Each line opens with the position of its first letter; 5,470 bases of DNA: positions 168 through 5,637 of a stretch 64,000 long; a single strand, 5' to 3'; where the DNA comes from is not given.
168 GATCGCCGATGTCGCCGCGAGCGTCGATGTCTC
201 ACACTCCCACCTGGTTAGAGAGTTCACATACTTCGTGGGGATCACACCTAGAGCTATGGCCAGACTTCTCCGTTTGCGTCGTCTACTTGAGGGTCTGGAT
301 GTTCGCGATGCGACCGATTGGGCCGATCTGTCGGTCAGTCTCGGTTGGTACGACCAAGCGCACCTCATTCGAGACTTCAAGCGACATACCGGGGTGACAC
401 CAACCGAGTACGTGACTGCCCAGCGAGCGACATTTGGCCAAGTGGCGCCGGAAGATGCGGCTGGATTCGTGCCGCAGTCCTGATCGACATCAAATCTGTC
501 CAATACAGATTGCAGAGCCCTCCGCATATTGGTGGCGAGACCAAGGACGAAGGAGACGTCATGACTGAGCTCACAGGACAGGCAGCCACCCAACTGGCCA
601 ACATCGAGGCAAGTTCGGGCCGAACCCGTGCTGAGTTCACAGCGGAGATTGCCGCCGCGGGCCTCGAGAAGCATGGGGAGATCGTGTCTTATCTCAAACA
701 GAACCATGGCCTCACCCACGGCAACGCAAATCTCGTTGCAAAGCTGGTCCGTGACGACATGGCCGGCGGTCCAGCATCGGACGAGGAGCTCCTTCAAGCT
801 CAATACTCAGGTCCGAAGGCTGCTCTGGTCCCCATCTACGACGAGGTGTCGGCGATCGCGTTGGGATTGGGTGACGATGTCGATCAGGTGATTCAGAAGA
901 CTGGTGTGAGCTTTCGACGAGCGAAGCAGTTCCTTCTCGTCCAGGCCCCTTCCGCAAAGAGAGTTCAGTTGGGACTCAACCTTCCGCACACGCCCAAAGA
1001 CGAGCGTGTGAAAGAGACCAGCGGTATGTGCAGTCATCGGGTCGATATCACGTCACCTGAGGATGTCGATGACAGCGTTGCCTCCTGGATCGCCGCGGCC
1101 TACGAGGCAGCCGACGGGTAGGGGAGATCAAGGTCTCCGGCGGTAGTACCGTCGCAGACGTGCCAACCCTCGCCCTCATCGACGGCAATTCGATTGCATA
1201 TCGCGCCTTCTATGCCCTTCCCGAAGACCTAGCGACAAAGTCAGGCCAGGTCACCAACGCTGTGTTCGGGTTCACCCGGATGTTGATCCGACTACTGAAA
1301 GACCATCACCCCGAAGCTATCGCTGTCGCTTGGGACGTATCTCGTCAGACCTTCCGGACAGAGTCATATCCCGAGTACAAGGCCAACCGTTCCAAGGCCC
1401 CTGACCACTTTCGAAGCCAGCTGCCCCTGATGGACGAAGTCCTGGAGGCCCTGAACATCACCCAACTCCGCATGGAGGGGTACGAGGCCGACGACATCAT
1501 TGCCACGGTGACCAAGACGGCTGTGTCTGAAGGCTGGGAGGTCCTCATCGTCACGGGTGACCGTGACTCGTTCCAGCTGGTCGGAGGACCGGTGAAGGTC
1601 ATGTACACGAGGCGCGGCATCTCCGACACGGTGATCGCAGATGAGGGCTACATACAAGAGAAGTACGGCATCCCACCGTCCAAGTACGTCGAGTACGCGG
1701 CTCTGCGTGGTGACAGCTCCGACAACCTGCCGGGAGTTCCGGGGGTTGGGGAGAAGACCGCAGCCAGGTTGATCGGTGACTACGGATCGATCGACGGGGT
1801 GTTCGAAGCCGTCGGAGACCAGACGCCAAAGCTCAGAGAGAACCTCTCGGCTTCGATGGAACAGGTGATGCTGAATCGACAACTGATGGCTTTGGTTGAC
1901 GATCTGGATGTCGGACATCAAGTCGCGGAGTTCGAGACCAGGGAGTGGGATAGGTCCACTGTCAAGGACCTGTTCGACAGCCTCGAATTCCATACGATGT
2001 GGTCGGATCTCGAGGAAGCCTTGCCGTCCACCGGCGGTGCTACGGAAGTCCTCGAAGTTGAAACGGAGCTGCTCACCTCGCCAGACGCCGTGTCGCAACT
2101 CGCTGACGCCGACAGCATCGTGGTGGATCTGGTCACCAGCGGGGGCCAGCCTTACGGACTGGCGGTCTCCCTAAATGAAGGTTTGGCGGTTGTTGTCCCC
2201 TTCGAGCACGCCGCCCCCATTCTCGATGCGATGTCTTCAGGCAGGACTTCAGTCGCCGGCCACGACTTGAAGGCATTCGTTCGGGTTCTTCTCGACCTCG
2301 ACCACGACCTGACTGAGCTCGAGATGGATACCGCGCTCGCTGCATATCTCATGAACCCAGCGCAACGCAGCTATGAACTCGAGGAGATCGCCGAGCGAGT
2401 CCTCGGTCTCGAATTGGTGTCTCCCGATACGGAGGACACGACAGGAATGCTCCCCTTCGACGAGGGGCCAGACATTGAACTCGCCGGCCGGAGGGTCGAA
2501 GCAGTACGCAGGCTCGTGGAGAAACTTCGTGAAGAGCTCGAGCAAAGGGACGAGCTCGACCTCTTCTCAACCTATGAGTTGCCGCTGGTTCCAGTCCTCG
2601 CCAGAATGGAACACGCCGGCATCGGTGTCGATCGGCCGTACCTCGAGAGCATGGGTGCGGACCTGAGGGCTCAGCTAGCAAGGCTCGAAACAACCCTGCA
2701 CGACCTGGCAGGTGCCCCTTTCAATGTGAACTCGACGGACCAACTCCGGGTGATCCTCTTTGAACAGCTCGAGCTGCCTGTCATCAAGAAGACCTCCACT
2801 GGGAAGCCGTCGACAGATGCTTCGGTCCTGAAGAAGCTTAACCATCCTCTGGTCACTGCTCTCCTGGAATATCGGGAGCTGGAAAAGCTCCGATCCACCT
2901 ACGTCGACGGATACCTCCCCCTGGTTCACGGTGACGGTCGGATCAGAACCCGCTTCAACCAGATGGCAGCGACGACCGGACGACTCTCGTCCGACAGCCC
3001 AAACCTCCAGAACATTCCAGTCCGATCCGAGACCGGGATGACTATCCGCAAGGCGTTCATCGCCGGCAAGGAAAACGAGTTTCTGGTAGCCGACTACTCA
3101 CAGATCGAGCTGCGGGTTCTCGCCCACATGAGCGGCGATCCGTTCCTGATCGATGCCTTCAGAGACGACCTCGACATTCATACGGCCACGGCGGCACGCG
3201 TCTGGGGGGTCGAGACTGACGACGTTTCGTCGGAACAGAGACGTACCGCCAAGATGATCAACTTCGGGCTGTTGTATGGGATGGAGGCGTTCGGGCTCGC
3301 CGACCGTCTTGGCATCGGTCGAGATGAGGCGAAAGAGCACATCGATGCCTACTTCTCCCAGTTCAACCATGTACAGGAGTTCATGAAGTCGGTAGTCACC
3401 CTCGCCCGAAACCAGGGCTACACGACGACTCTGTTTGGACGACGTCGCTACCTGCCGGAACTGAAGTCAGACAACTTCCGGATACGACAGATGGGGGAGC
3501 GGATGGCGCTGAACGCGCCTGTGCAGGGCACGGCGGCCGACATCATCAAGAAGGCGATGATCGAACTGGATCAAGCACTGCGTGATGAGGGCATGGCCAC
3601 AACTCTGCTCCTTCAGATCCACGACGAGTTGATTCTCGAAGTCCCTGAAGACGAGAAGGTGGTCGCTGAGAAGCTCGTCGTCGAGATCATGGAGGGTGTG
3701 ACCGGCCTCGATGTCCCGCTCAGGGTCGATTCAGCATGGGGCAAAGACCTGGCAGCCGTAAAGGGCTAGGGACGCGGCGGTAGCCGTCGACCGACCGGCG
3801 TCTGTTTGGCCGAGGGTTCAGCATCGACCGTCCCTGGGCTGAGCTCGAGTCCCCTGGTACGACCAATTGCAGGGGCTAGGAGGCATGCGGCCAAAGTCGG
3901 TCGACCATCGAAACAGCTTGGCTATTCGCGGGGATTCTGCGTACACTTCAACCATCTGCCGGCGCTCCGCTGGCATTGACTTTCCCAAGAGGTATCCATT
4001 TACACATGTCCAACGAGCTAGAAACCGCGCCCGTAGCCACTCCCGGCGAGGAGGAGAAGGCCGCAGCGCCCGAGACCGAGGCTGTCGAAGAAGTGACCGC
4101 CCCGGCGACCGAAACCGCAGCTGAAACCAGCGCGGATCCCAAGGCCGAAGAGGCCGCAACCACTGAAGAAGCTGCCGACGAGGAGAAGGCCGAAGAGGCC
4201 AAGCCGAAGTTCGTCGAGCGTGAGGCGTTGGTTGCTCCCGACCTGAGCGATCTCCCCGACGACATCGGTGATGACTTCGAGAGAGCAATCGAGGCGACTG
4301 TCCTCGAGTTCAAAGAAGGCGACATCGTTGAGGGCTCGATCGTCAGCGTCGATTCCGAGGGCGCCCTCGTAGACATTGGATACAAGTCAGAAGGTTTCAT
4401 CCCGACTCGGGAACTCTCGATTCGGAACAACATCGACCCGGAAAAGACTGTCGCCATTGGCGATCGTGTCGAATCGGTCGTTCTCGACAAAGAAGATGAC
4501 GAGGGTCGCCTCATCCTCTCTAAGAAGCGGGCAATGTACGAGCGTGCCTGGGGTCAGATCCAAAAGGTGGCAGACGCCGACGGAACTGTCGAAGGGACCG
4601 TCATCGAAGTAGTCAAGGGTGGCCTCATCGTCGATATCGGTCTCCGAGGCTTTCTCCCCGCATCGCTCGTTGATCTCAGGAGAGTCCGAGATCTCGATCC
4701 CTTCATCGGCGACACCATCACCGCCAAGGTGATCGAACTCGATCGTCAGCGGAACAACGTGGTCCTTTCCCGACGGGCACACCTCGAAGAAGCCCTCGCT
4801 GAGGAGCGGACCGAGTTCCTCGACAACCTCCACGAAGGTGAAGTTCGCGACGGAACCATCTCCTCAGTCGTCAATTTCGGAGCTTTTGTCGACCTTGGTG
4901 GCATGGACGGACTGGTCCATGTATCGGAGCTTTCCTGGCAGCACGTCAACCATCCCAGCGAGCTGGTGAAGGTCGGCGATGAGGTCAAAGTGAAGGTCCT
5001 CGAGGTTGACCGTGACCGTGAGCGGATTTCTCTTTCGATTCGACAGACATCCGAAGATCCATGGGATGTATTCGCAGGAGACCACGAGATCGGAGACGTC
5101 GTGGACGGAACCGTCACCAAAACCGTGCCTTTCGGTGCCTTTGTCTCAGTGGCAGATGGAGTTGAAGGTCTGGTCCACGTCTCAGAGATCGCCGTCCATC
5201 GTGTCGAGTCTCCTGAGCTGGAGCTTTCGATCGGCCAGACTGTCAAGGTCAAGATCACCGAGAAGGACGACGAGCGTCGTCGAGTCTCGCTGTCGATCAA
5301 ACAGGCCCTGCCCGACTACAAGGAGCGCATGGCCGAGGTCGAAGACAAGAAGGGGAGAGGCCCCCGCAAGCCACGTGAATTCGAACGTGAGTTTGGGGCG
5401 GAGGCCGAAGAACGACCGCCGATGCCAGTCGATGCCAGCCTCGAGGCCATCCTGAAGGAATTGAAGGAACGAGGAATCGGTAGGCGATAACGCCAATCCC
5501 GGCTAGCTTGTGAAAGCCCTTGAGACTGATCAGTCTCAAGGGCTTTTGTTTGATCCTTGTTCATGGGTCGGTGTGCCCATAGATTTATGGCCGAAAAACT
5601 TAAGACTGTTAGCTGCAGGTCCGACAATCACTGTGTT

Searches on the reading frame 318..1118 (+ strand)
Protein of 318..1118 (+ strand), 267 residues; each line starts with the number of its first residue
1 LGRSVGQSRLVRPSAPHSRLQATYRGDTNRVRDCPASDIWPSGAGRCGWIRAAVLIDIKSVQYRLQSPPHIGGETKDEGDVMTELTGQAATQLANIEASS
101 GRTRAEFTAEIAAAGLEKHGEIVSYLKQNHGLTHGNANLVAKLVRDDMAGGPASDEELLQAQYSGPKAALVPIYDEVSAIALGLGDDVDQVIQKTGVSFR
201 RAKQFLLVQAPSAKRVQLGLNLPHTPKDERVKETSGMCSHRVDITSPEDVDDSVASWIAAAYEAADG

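Call 75: search_protein_families(library=pfam, proteins=[window:318-1118:+], max_evalue=0.00001)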
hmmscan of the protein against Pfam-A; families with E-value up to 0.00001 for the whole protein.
window:318-1118:+ (267 aa): 2 families
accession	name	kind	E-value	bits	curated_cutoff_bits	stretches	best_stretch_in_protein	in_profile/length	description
PF18899.5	DUF5655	-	3.2e-21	75.9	24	1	161-263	3-107/109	Domain of unknown function (DUF5655)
PF14117.11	DUF4287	-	1.3e-13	51.2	27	1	90-145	3-59/60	Domain of unknown function (DUF4287)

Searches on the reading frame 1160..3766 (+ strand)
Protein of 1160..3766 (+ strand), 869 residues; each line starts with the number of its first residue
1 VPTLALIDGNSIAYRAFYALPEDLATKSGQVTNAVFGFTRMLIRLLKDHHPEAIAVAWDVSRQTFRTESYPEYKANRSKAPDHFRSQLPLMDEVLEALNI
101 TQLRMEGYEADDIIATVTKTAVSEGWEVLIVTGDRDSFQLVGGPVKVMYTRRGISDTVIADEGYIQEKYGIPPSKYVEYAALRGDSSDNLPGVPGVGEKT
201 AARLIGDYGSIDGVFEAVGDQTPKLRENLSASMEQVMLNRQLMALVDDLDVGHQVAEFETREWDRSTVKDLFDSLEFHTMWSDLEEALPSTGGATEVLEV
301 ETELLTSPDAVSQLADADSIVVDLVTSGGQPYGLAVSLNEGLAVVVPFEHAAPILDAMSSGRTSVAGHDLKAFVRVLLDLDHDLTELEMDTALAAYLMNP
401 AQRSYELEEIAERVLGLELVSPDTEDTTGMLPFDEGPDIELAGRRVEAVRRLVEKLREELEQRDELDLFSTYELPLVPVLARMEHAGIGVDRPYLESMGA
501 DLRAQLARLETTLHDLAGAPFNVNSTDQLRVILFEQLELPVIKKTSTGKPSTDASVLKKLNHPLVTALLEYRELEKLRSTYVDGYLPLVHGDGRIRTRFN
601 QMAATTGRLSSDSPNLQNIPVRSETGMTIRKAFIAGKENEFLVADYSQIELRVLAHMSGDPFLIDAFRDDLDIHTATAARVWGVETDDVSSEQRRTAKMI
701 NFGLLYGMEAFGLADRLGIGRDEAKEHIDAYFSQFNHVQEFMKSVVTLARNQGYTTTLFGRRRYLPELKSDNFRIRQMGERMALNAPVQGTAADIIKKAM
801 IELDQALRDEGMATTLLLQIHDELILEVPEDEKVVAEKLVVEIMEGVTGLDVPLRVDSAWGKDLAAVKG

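Call 75: search_protein_families(library=pfam, proteins=[window:1160-3766:+], max_evalue=0.00001)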
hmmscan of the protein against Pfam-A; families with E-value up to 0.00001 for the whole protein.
window:1160-3766:+ (869 aa): 3 families
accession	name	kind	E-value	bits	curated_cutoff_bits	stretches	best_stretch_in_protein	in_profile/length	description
PF00476.26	DNA_pol_A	-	3.6e-149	497.3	34.3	1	494-863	3-378/381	DNA polymerase family A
PF02739.22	5_3_exonuc_N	-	9.5e-58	195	34.3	1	4-170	2-164/164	5'-3' exonuclease, N-terminal resolvase-like domain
PF01367.25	5_3_exonuc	-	1.6e-27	96.3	40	1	171-265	1-96/97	5'-3' exonuclease, C-terminal SAM fold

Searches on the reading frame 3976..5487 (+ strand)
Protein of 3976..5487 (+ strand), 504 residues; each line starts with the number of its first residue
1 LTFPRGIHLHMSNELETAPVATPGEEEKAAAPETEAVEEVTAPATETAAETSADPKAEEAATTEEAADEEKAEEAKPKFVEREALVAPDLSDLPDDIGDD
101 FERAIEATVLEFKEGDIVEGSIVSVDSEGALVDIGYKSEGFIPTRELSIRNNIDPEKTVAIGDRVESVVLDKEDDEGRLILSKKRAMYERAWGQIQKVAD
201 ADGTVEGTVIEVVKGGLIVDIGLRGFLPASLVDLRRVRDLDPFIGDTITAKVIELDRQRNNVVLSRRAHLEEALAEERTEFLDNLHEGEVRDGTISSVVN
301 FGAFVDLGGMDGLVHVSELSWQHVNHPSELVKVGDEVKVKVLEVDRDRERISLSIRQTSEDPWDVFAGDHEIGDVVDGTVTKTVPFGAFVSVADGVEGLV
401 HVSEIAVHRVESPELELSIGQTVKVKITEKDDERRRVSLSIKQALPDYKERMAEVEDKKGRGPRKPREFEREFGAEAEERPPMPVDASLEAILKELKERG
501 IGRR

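Call 75: search_protein_families(library=pfam, proteins=[window:3976-5487:+], max_evalue=0.00001)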
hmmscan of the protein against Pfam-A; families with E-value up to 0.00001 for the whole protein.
window:3976-5487:+ (504 aa): 3 families
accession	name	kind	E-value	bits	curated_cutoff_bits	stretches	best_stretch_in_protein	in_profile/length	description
PF00575.29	S1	-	7.6e-85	279.8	22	4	287-356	4-74/74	S1 RNA binding domain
PF23459.1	S1_RRP5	-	8.2e-20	71.6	27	1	373-440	4-71/72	RRP5 S1 domain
PF21710.3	Spt6_S1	-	2.9e-08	34.3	27.5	0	374-443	18-88/91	Spt6, S1/OB domain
